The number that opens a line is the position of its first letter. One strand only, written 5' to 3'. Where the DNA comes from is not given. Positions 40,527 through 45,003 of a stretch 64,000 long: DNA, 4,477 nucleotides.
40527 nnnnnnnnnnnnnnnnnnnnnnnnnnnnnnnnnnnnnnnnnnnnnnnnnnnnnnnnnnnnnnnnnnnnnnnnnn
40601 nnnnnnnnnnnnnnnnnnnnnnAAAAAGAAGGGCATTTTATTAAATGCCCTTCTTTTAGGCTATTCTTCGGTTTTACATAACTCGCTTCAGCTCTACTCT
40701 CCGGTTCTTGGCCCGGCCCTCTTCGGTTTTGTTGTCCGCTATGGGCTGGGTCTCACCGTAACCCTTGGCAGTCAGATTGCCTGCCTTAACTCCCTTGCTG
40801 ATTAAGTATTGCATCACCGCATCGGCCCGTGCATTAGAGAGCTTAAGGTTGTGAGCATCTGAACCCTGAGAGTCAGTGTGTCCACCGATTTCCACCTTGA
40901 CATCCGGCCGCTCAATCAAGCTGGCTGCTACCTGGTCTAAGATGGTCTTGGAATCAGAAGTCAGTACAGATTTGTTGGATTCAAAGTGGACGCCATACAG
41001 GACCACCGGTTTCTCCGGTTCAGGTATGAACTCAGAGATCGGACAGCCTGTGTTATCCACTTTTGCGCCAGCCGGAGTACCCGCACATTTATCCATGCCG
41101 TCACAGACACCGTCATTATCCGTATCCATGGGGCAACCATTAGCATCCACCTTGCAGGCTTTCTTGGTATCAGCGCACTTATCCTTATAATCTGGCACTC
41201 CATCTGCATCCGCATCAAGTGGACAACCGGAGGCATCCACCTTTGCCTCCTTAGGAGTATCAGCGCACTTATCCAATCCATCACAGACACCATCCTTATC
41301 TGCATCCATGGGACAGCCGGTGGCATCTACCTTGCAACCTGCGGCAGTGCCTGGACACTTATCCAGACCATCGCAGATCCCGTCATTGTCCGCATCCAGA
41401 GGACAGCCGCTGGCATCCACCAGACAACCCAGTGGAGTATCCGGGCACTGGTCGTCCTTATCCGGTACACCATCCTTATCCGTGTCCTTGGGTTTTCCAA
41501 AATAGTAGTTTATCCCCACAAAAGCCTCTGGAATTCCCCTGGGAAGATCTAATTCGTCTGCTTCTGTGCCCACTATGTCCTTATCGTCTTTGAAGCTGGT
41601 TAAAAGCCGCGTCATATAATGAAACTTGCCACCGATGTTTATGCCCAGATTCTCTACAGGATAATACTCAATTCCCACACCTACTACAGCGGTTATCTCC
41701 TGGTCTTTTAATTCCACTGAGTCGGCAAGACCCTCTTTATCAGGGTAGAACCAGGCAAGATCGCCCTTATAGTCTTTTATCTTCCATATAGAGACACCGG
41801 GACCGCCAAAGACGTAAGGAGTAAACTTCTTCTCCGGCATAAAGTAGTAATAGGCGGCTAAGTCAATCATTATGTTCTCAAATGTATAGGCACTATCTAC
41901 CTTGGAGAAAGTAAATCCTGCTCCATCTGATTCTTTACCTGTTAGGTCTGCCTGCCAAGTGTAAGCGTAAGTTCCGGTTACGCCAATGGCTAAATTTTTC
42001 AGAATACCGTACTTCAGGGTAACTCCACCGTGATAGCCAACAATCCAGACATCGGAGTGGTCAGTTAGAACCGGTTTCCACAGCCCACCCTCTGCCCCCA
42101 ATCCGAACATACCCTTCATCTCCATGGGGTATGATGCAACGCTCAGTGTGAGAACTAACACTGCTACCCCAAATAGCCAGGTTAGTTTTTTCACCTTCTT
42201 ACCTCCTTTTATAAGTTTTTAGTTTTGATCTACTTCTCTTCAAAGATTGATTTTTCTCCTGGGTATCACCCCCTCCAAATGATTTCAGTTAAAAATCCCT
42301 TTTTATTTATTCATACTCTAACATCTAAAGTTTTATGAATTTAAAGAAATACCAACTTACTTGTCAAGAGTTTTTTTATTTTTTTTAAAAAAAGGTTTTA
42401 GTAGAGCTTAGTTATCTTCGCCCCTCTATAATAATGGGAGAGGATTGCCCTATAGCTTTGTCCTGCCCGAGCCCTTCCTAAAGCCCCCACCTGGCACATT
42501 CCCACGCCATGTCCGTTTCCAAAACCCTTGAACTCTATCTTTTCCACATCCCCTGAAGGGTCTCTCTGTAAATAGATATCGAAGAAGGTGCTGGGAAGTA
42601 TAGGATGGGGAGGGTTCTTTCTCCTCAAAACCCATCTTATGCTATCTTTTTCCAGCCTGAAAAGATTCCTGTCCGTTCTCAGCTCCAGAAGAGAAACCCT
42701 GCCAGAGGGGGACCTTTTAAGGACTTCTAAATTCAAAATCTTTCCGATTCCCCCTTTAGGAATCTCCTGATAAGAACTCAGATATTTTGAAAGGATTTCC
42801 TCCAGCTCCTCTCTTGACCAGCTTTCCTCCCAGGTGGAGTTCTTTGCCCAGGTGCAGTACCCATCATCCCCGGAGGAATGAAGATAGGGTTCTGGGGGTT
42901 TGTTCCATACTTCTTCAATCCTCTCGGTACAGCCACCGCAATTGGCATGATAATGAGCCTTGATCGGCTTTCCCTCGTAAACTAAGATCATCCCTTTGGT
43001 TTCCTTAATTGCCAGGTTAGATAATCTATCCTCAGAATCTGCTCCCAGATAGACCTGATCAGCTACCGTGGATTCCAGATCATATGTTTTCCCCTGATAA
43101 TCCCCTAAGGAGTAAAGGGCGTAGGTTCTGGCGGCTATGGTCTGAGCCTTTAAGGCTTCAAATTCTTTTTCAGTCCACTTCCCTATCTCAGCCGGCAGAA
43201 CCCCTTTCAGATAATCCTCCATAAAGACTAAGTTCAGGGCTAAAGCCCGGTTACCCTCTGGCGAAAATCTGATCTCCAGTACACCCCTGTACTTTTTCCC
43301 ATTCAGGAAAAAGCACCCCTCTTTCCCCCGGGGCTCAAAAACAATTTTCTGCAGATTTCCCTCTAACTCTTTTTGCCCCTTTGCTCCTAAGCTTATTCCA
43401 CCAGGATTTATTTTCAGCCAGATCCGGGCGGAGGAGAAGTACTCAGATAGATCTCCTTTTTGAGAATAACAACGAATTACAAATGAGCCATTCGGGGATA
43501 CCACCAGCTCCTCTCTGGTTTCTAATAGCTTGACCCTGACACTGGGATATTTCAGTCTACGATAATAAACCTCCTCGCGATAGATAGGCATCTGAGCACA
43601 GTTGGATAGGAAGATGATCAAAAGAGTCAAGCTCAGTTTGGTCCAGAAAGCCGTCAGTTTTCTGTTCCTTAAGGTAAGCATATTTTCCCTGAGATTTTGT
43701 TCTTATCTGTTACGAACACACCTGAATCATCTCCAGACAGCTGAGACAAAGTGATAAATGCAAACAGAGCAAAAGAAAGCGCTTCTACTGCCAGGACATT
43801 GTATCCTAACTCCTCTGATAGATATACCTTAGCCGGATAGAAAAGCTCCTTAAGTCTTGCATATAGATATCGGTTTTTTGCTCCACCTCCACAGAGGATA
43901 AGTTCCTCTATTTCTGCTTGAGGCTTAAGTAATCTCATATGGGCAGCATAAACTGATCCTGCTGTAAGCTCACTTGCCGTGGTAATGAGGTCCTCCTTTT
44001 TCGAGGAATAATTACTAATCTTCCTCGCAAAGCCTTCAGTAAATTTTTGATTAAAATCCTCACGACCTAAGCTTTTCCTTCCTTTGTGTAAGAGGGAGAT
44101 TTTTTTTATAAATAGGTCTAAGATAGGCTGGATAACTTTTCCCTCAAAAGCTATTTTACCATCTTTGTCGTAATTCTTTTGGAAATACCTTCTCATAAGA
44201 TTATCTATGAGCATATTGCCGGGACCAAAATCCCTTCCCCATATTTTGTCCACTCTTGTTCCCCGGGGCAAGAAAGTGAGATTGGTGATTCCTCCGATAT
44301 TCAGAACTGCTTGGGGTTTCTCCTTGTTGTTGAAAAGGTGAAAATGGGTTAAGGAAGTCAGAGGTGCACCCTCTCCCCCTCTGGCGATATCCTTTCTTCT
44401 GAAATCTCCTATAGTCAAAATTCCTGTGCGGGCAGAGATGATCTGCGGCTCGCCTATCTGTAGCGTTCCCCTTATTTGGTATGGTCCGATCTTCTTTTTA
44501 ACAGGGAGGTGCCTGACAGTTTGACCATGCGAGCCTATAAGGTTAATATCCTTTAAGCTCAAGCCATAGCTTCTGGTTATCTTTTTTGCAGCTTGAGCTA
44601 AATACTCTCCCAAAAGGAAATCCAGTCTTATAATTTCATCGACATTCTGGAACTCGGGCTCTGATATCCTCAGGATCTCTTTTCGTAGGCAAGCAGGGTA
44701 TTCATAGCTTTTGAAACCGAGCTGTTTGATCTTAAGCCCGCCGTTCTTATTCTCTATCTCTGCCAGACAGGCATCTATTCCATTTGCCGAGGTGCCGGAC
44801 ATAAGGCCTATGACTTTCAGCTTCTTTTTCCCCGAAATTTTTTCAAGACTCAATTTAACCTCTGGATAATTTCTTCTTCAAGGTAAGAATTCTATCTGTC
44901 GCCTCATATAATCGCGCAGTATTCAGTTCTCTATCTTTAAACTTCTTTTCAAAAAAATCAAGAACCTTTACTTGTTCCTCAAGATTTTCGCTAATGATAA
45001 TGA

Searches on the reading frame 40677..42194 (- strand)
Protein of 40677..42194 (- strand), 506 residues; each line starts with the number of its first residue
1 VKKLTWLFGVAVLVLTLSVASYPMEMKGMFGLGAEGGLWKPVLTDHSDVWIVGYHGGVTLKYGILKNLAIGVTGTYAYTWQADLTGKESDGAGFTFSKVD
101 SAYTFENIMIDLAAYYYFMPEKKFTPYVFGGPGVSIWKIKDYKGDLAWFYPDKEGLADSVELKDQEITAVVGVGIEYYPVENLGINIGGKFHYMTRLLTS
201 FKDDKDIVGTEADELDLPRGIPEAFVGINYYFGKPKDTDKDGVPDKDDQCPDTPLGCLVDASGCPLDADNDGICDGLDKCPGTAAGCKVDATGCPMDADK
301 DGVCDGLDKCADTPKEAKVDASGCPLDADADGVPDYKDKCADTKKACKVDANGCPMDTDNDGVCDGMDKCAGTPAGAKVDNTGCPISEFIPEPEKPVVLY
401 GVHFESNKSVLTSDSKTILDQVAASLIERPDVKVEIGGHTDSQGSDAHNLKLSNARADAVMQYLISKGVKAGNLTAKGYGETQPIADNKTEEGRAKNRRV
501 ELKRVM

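Call 10: search_protein_families(library=pfam, proteins=[window:40677-42194:-], max_evalue=0.001)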
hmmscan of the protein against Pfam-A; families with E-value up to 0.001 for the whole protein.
window:40677-42194:- (506 aa): 4 families
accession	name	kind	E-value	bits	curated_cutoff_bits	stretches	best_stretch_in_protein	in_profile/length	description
PF00691.25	OmpA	-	1.9e-24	86.3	27.2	1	404-498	2-98/98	OmpA family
PF02412.23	TSP_3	-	2.3e-10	40.4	25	0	236-254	14-32/36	Thrombospondin type 3 repeat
PF13505.12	OMP_b-brl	-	2.4e-06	28.3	28.7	1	11-188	3-149/175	Outer membrane protein beta-barrel domain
PF05359.17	DUF748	-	0.00031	19.3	50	0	401-443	880-922/1037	Domain of Unknown Function (DUF748)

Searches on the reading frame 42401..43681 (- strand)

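Call 54: search_protein_families(library=pfam, proteins=[window:42401-43681:-], max_evalue=0.00001)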
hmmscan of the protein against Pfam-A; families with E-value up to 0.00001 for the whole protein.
window:42401-43681:- (427 aa): 1 family
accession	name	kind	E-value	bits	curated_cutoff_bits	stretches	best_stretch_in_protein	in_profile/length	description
PF08486.15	SpoIID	-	9e-20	71.6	23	1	145-235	4-97/97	Stage II sporulation protein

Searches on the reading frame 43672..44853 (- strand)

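Call 54: search_protein_families(library=pfam, proteins=[window:43672-44853:-], max_evalue=0.00001)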
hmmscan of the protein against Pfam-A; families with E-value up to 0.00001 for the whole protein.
window:43672-44853:- (394 aa): 1 family
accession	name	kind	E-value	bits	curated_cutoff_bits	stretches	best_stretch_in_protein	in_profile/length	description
PF03702.20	AnmK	-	1.1e-84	285.1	24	1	13-379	2-352/367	Anhydro-N-acetylmuramic acid kinase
